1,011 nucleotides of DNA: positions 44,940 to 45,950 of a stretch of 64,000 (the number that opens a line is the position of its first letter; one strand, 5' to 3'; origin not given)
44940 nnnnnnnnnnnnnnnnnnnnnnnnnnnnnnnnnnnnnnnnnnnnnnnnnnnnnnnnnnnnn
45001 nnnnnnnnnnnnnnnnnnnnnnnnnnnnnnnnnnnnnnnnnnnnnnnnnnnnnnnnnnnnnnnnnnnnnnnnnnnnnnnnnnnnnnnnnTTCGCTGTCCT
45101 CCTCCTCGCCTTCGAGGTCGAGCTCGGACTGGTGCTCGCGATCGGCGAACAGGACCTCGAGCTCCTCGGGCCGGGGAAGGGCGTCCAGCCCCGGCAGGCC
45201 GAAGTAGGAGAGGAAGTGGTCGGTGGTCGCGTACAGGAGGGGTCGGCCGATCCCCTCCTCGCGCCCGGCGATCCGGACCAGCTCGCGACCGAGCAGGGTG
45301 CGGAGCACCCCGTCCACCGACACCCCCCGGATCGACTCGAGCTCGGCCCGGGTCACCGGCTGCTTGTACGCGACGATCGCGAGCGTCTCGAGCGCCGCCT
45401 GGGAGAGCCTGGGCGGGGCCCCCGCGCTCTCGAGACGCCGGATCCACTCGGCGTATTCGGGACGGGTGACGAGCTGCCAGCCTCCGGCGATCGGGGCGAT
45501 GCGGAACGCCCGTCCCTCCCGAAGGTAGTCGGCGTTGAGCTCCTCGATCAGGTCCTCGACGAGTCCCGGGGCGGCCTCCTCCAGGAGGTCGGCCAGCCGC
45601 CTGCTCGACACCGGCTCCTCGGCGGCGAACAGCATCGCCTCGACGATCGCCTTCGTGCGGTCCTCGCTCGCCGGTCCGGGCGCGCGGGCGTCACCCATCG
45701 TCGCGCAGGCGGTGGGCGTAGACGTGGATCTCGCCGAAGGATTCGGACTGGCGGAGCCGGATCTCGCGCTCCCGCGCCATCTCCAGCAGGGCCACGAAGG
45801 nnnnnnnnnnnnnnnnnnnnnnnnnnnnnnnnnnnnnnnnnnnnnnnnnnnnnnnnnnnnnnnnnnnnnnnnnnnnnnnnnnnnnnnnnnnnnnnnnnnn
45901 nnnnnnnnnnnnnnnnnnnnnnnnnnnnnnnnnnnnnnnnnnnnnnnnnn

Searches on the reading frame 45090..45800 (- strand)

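Call 72: search_protein_families(library=pfam, proteins=[window:45090-45800:-], max_evalue=0.00001)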
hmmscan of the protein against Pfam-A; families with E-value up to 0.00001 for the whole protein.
window:45090-45800:- (237 aa): 1 family
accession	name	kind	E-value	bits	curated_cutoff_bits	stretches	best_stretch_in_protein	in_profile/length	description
PF04079.22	SMC_ScpB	-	4.5e-55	186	27.4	1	51-210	1-159/160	Segregation and condensation complex subunit ScpB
